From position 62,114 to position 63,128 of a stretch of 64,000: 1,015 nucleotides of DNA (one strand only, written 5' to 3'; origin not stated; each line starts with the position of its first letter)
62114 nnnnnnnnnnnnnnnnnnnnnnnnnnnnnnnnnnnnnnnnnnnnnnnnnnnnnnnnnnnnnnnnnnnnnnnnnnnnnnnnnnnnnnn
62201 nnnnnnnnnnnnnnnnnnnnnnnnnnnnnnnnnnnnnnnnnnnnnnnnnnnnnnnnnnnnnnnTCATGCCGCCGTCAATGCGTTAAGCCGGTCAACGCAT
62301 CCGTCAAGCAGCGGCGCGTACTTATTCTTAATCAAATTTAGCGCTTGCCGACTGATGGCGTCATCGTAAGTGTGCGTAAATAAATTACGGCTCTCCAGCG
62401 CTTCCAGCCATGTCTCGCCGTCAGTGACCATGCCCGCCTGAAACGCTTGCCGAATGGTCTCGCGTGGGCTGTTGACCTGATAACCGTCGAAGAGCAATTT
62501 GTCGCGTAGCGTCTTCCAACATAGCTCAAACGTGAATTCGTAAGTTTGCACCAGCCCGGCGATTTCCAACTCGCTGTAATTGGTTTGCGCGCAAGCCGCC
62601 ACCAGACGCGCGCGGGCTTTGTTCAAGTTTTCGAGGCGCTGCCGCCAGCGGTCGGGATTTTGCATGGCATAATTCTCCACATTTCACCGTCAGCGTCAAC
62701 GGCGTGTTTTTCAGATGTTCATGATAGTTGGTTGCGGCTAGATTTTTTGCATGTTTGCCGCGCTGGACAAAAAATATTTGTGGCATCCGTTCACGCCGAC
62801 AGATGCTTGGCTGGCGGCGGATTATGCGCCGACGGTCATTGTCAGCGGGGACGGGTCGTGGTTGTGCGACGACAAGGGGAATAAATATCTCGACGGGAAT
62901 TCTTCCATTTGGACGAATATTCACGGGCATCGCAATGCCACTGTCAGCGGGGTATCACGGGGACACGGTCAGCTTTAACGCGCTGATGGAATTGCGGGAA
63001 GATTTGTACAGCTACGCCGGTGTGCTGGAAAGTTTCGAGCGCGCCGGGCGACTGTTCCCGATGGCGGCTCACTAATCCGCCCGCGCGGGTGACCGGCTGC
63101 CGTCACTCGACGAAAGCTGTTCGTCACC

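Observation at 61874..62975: Third example: HEPN-MNT toxin-antitoxin pair embedded between two copies of a displaced bioA 5' end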

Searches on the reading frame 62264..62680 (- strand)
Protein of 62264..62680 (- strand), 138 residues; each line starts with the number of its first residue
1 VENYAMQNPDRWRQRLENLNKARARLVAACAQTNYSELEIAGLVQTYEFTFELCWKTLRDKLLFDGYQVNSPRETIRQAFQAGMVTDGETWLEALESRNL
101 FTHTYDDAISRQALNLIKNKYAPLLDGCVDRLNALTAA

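Call 7: search_protein_families(library=pfam, proteins=[window:62264-62680:-], max_evalue=0.01)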
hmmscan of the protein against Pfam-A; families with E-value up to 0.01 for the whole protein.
window:62264-62680:- (138 aa): 1 family
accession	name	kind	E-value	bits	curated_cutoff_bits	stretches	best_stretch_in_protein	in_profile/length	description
PF08780.16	NTase_sub_bind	-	8.8e-33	113.4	31.8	1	14-133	1-125/126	Nucleotidyltransferase substrate binding protein like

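Call 11: find_homologous_proteins(query=window:62264-62665:-)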
Query window:62264-62665:- (133 aa): 218 proteins with E <= 0.001 among 227 candidates; the best 120 are listed.
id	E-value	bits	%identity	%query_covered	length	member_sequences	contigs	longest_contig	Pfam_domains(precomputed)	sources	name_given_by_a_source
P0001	8.7e-84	296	100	100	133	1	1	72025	PF08780.17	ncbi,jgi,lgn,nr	ncbi:MAG: nucleotidyltransferase substrate binding protein [Verrucomicrobiales bacterium]|jgi:nucleo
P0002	5.4e-79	280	95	100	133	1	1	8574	PF08780.17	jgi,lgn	jgi:nucleotidyltransferase substrate binding protein (TIGR01987 family)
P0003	8.1e-60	218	71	100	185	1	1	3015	PF08780.17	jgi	jgi:nucleotidyltransferase substrate binding protein (TIGR01987 family)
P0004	4.0e-54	200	67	99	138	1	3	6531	PF08780.17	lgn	-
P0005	1.6e-53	198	65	98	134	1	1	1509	PF08780.17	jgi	jgi:nucleotidyltransferase substrate binding protein (TIGR01987 family)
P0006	3.3e-53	197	65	100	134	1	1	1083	PF08780.17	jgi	jgi:nucleotidyltransferase substrate binding protein (TIGR01987 family)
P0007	5.5e-53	196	65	98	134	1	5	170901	PF08780.17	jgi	jgi:nucleotidyltransferase substrate binding protein (TIGR01987 family)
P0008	6.8e-53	196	66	98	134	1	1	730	PF08780.17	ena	-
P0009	7.9e-53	196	66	98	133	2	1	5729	PF08780.17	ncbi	-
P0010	8.8e-53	195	66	99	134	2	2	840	PF08780.17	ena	-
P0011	9.9e-53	195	64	100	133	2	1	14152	PF08780.17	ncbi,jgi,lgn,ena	jgi:nucleotidyltransferase substrate binding protein (TIGR01987 family)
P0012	3.4e-52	194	66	100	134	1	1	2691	PF08780.17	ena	-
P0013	4.0e-52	193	66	96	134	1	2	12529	PF08780.17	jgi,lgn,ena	jgi:nucleotidyltransferase substrate binding protein (TIGR01987 family)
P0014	5.2e-52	193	65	98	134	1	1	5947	PF08780.17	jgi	jgi:nucleotidyltransferase substrate binding protein (TIGR01987 family)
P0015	6.9e-52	193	66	100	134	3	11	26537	PF08780.17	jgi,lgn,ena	jgi:nucleotidyltransferase substrate binding protein (TIGR01987 family)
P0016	8.3e-52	192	67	98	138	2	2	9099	PF08780.17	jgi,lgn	-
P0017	8.8e-52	192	65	98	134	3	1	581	PF08780.17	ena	-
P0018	9.1e-52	192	64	100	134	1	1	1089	PF08780.17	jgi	jgi:nucleotidyltransferase substrate binding protein (TIGR01987 family)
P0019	1.1e-51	192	67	98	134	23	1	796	PF08780.17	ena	-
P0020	1.2e-51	192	67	96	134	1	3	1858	PF08780.17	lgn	-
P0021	1.3e-51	192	67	96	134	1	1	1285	PF08780.17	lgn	-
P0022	1.3e-51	192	63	98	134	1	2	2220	PF08780.17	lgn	-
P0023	2.2e-51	191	66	96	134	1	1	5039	PF08780.17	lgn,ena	-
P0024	2.4e-51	191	66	96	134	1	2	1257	PF08780.17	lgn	-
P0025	3.2e-51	190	65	100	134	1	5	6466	PF08780.17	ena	-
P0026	4.1e-51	190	65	98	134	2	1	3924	PF08780.17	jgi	jgi:nucleotidyltransferase substrate binding protein (TIGR01987 family)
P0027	5.5e-51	190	65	100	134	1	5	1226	PF08780.17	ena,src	-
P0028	6.4e-51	189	63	100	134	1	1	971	PF08780.17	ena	-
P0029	1.1e-50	189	66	98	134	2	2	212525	PF08780.17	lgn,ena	-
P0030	1.4e-50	188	65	100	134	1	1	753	PF08780.17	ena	-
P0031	3.1e-50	187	67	98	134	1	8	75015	PF08780.17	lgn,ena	-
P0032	3.7e-50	187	65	98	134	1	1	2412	PF08780.17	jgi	jgi:nucleotidyltransferase substrate binding protein (TIGR01987 family)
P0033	3.7e-50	187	64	100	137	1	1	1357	PF08780.17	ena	-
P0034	4.8e-50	187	61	98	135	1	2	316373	PF08780.17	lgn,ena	-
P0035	5.4e-50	186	63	96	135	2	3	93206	PF08780.17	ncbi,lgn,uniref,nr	ncbi:nucleotidyltransferase substrate binding protein [Akkermansia sp.]|uniref:nucleotidyltransferas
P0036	6.2e-50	186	65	98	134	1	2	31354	PF08780.17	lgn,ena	-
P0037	6.9e-50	186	64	96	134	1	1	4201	PF08780.17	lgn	-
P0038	8.1e-50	186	62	100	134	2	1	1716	PF08780.17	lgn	-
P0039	9.8e-50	186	64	100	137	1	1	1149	PF08780.17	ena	-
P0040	1.5e-49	185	65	98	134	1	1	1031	PF08780.17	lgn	-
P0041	3.0e-49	184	62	98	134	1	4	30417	PF08780.17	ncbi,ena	-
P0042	5.8e-49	183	62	98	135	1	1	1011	PF08780.17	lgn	-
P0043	7.1e-49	183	65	96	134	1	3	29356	PF08780.17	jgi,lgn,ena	-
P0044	9.6e-49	182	63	96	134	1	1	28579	PF08780.17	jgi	jgi:nucleotidyltransferase substrate binding protein (TIGR01987 family)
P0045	3.0e-48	181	61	98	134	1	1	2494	PF08780.17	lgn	-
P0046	4.1e-48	180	62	98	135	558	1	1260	PF08780.17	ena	-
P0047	8.6e-48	179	62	98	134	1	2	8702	PF08780.17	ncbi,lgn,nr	ncbi:MAG: nucleotidyltransferase substrate binding protein [Candidatus Hydrogenedentes bacterium]|nr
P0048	1.8e-47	178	60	100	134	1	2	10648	PF08780.17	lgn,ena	-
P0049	2.1e-47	178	61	99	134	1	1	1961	PF08780.17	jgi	jgi:nucleotidyltransferase substrate binding protein (TIGR01987 family)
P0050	3.4e-47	177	63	98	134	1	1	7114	PF08780.17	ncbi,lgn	-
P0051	5.8e-47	177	61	98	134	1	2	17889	PF08780.17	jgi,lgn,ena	-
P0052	8.4e-47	176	62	95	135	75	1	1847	PF08780.17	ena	-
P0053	2.5e-46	175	57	97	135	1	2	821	PF08780.17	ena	-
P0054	5.6e-46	173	58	96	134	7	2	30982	PF08780.17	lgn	-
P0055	7.8e-46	173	59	95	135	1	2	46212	PF08780.17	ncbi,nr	ncbi:MAG: nucleotidyltransferase substrate binding protein [Akkermansia sp.]|nr:nucleotidyltransfera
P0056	1.1e-45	173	59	95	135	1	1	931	PF08780.17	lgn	-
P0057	2.4e-45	171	60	94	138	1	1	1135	PF08780.17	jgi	-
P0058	7.1e-45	170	64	90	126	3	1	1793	PF08780.17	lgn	-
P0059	1.9e-44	169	60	92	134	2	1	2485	PF08780.17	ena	-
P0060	2.4e-44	168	60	92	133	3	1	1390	PF08780.17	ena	-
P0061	4.5e-44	167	60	92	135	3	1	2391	PF08780.17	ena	-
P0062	5.4e-44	167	60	95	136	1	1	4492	PF08780.17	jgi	jgi:nucleotidyltransferase substrate binding protein (TIGR01987 family)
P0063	5.4e-44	167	60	95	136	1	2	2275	PF08780.17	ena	-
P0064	7.1e-44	167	59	92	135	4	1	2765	PF08780.17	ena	-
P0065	1.1e-43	166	61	92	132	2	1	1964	PF08780.17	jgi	-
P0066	1.5e-43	166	61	92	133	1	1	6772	PF08780.17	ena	-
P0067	2.0e-43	165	57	96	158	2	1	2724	PF08780.17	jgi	-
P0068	6.5e-43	164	57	92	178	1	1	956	PF08780.17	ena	-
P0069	1.0e-42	163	57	96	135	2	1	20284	PF08780.17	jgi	jgi:nucleotidyltransferase substrate binding protein (TIGR01987 family)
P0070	1.3e-42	163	54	98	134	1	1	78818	PF08780.17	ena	-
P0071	1.6e-42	162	57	95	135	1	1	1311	PF08780.17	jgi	jgi:nucleotidyltransferase substrate binding protein (TIGR01987 family)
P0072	2.0e-42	162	63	86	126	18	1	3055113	PF08780.17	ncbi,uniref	ncbi:nucleotidyltransferase substrate binding protein [Akkermansia muciniphila]|uniref:nucleotidyltr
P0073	2.5e-42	162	59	92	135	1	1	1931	PF08780.17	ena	-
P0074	3.9e-42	161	59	91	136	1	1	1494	PF08780.17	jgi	jgi:nucleotidyltransferase substrate binding protein (TIGR01987 family)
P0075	4.1e-42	161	59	92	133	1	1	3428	PF08780.17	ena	-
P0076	4.5e-42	161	59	92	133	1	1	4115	PF08780.17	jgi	jgi:nucleotidyltransferase substrate binding protein (TIGR01987 family)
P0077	4.5e-42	161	57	95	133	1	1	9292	PF08780.17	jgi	jgi:nucleotidyltransferase substrate binding protein (TIGR01987 family)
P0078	4.6e-42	161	59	92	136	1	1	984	PF08780.17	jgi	-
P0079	5.4e-42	161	59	95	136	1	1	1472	PF08780.17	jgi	jgi:nucleotidyltransferase substrate binding protein (TIGR01987 family)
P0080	5.7e-42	161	58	92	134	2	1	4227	PF08780.17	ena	-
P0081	1.1e-41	160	58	92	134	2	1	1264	PF08780.17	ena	-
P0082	1.3e-41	159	56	95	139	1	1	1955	PF08780.17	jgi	jgi:nucleotidyltransferase substrate binding protein (TIGR01987 family)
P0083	1.6e-41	159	59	92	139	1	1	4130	PF08780.17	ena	-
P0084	2.2e-41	159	57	92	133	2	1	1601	PF08780.17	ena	-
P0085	2.4e-41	159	58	92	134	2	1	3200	PF08780.17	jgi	jgi:nucleotidyltransferase substrate binding protein (TIGR01987 family)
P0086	2.6e-41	158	59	92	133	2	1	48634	PF08780.17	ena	-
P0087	2.6e-41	158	58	92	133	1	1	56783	PF08780.17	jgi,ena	-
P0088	4.0e-41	158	57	92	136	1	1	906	PF08780.17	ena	-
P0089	5.0e-41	157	55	98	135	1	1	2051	PF08780.17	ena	-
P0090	6.0e-41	157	57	92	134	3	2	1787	PF08780.17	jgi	-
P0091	2.3e-40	155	60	86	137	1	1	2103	PF08780.17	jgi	-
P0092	2.4e-40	155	57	92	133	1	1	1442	PF08780.17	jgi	-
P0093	3.1e-40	155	57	89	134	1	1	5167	PF08780.17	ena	-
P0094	3.1e-40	155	57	92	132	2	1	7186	PF08780.17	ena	-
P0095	3.4e-40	155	58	92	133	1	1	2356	PF08780.17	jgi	jgi:nucleotidyltransferase substrate binding protein (TIGR01987 family)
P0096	8.9e-40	153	57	92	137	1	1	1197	PF08780.17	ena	-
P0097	9.3e-40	153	59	89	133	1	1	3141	PF08780.17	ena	-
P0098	1.2e-39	153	54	92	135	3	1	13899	PF08780.17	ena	-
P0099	3.6e-39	152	54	93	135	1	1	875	PF08780.17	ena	-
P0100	3.6e-39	151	56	92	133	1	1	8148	PF08780.17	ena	-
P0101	3.8e-39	151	53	98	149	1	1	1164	PF08780.17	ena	-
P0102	4.1e-39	151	56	93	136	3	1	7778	PF08780.17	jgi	-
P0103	4.7e-39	151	56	89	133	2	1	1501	PF08780.17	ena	-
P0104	4.7e-39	151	56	95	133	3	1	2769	PF08780.17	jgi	jgi:nucleotidyltransferase substrate binding protein (TIGR01987 family)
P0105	5.1e-39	151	55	95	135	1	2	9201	PF08780.17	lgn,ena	-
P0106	5.9e-39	151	65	76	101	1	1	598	PF08780.17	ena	-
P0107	6.9e-39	151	55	92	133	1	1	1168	PF08780.17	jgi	jgi:nucleotidyltransferase substrate binding protein (TIGR01987 family)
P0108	8.3e-39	150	52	93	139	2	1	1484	PF08780.17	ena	-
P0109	1.1e-38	150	54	92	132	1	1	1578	PF08780.17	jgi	jgi:nucleotidyltransferase substrate binding protein (TIGR01987 family)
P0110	2.2e-38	149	56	98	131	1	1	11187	PF08780.17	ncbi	-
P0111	2.4e-38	149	50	100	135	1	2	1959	PF08780.17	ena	-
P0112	1.2e-37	147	54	92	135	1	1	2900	PF08780.17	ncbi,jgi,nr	ncbi:MAG: nucleotidyltransferase substrate binding protein [Planctomycetaceae bacterium]|jgi:nucleot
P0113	1.3e-37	147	50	100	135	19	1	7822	PF08780.17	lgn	-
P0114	5.1e-37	145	57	94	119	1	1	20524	PF08780.17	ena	-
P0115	6.9e-37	144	52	95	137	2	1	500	PF08780.17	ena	-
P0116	7.9e-37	144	53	100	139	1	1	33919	PF01934.23,PF08780.17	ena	-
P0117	1.8e-36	143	50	97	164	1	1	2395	PF08780.17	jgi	jgi:nucleotidyltransferase substrate binding protein (TIGR01987 family)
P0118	2.4e-36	142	66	72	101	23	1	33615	PF08780.17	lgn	-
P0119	2.5e-36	142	55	97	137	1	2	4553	PF08780.17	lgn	-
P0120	3.6e-36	142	55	97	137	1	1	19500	PF08780.17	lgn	-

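Call 12: find_encoding_contigs(protein=P0002, flank=10000, max_places=10)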
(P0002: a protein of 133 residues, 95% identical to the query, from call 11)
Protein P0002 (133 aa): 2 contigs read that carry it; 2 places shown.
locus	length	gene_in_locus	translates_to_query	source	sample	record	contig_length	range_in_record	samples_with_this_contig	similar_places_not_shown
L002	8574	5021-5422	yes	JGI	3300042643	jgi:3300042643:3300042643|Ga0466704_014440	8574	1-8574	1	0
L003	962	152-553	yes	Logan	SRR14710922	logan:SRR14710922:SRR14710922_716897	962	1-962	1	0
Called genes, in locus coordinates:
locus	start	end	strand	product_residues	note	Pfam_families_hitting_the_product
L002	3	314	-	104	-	?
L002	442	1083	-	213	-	PF01656:CbiA (faint), PF13500:AAA_26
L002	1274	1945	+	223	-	-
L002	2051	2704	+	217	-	-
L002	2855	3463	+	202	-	PF10502:Peptidase_S26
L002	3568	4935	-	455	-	PF00202:Aminotran_3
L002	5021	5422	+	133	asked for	PF08780:NTase_sub_bind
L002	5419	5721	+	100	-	PF01909:NTP_transf_2, PF18765:Polbeta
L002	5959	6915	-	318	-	-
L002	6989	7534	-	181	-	-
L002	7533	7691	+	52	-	-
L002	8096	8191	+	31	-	-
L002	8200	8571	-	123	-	PF07589:PEP_exosort_dom (weak)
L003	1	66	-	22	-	?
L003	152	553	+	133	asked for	PF08780:NTase_sub_bind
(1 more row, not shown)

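Call 13: find_encoding_contigs(protein=P0001, flank=10000, max_places=10)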
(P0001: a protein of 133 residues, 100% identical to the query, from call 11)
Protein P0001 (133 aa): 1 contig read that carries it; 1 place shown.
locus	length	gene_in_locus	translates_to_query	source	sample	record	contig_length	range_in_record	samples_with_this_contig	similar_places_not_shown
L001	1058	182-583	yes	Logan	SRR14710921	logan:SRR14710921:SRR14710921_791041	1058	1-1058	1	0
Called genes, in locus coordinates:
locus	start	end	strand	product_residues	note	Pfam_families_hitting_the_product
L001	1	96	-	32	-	?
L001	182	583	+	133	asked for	PF08780:NTase_sub_bind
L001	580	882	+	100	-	PF01909:NTP_transf_2, PF18765:Polbeta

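Call 42: find_related_loci(query=A1, collection=genome_contigs, flank=6000)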
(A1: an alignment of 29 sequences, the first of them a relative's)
Query A1 (133 aa) in genome_contigs; peptide patterns used: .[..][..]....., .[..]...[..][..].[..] (x = any residue, [..] = any of these).
232 stretches matched a pattern; 183 encode a relative of the query (tblastn E <= 1e-3); the best 80 are kept; 80 distinct loci.
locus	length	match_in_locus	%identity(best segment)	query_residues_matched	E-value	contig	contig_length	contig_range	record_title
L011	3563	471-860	65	1-130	3e-56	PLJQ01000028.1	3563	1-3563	MAG: Limisphaerales bacterium isolate palsa_1396 73.20110800_P1M.49_contig_10153, whole genome shotgun sequence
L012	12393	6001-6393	63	1-131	8e-56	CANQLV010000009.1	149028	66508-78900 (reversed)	MAG: Akkermansia muciniphila isolate Lapin-015__bin23 genome assembly, contig: Lapin-015__NODE_53_length_149028_cov_13.4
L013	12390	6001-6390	65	1-130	2e-55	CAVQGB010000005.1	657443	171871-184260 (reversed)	MAG: uncultured Verrucomicrobiae bacterium isolate MFD05502.bin.2.110 genome assembly, contig: contig_22893, whole genom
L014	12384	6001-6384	63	1-128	5e-55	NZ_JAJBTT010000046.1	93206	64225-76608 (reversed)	MAG: Akkermansia sp. isolate U_126901 U_126901=NODE_18_length_93206_cov_38.589709, whole genome shotgun sequence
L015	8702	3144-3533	62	1-130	1e-53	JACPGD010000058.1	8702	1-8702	MAG: Candidatus Hydrogenedentota bacterium isolate NC_groundwater_378_Ag_B-0.1um_61_12 GD18-4_B1_scaffold_96690, whole g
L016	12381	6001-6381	59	6-132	7e-51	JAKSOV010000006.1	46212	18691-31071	MAG: Akkermansia sp. isolate Horse_feces186 MAG186_6, whole genome shotgun sequence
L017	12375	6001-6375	57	6-130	4e-47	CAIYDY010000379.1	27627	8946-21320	MAG: uncultured Acidobacteriia bacterium isolate YR_bin-1866 genome assembly, contig: bin-1866:379/459, whole genome sho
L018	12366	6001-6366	57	6-127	2e-46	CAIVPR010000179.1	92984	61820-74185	MAG: uncultured Acidobacteriia bacterium isolate Kiruna2_bin-2173 genome assembly, contig: bin-2173:179/186, whole genom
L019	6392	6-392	53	6-132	5e-42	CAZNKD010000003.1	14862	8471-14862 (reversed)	MAG TPA_asm: uncultured Desulfobacterales bacterium isolate binchicken_co219_102 genome assembly, contig: k141_1073458,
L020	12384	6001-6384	55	3-128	1e-41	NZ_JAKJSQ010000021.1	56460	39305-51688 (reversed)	Aliivibrio kagoshimensis strain JAMM0721 JAMM0721_scaffold_19, whole genome shotgun sequence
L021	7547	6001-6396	52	1-128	5e-42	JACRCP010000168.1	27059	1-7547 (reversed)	MAG: Deltaproteobacteria bacterium isolate NC_groundwater_1649_Pr3_B-0.1um_64_26 SR-2_scaffold_141_1499490, whole genome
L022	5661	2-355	54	10-127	4e-41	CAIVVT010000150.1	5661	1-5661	MAG: uncultured Acidobacteriia bacterium isolate AM_bin-3339 genome assembly, contig: bin-3339:150/332, whole genome sho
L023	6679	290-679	51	6-133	9e-41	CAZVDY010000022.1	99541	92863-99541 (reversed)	MAG TPA_asm: uncultured Desulfobulbaceae bacterium isolate binchicken_co219_365 genome assembly, contig: k141_1463224, w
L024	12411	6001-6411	49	1-133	1e-40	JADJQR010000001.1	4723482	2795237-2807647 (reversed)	MAG: bacterium isolate Fred_18-Q3-R57-64_MAXAC.288 tig00000189-10-47221210, whole genome shotgun sequence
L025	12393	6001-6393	47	1-131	3e-40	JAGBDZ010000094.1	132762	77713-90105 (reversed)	MAG: Akkermansia sp. isolate RGIG9032 Water_deer_Rectum-4__c213630, whole genome shotgun sequence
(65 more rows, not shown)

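Call 50: search_protein_families(library=pfam, proteins=[L002:5959-6915:-, L002:6989-7564:-], max_evalue=0.01)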
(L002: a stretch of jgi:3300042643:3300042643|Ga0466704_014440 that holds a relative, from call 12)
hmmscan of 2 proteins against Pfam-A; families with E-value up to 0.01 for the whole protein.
L002:5959-6915:- (318 aa): 3 families
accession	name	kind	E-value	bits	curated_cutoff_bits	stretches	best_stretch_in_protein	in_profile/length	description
PF25450.1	Rab11-FIP3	-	0.0024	18.6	31.9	1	53-125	32-104/125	Rab11-FIP3-like domain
PF11932.13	DUF3450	-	0.0055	16.5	32.6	0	46-120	15-89/241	Protein of unknown function (DUF3450)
PF24670.1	DUF7653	-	0.008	16.7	27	1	53-119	26-88/125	Domain of unknown function (DUF7653)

L002:6989-7564:- (191 aa): 0 families

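Call 58: search_protein_families(library=ncbifam, proteins=[window:62264-62665:-], max_evalue=0.001)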
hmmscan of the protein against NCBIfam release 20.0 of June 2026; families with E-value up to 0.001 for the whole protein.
window:62264-62665:- (133 aa): 1 family
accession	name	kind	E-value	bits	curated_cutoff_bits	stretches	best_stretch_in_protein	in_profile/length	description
TIGR01987.1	HI0074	subfamily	1.2e-24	86.7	55.8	1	11-125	2-119/123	HI0074 family nucleotidyltransferase substrate-binding subunit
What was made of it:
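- Checked: The HEPN protein hits PF08780 (call 7) and TIGR01987 above its cutoff (call 58).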

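Call 71: find_encoding_contigs(protein=P0003, flank=10000, max_places=4)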
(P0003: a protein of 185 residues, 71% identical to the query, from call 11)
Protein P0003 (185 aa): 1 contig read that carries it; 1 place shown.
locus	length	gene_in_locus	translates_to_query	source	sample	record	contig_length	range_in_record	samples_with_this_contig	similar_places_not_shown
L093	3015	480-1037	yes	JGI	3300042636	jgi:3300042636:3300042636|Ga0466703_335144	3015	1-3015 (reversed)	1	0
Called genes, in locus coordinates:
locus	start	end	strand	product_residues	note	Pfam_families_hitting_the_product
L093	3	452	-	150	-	?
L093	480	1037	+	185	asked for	PF08780:NTase_sub_bind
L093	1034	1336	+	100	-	PF01909:NTP_transf_2 (weak), PF18765:Polbeta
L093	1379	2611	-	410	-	PF00994:MoCF_biosynth, PF18146:CinA_KH, PF02464:CinA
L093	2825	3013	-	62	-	?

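Call 72: find_encoding_contigs(protein=P0004, flank=10000, max_places=4)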
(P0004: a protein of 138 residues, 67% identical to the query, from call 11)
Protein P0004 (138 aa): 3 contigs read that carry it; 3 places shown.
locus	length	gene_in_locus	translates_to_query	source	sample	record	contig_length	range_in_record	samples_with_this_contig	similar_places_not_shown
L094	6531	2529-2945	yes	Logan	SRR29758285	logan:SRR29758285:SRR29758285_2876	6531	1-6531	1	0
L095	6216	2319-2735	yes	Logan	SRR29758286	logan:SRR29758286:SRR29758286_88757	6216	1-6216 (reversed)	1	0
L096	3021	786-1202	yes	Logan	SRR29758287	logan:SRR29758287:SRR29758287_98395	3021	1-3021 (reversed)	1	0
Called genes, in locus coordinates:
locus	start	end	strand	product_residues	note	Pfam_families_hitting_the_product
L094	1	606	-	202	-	?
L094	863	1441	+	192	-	-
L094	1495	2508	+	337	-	PF04389:Peptidase_M28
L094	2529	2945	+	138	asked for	PF08780:NTase_sub_bind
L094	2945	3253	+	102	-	PF01909:NTP_transf_2, PF18765:Polbeta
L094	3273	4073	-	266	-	-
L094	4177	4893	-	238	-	PF13886:TM7S3_TM198 (faint)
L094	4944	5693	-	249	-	-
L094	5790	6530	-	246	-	?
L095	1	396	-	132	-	?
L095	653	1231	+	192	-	-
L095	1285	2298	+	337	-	PF04389:Peptidase_M28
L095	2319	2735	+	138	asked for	PF08780:NTase_sub_bind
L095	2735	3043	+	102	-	PF01909:NTP_transf_2, PF18765:Polbeta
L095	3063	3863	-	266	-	-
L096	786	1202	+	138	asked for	PF08780:NTase_sub_bind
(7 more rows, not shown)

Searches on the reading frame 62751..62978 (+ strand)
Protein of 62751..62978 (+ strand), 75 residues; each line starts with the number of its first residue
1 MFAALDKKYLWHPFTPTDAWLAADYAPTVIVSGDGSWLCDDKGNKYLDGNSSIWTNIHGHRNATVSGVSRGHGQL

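Call 7: search_protein_families(library=pfam, proteins=[window:62751-62978:+], max_evalue=0.01)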
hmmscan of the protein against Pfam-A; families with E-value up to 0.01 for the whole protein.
window:62751-62978:+ (75 aa): 1 family
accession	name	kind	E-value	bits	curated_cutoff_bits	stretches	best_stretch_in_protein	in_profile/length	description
PF00202.27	Aminotran_3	-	3.3e-06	26.5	30.5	1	27-65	10-48/403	Aminotransferase class-III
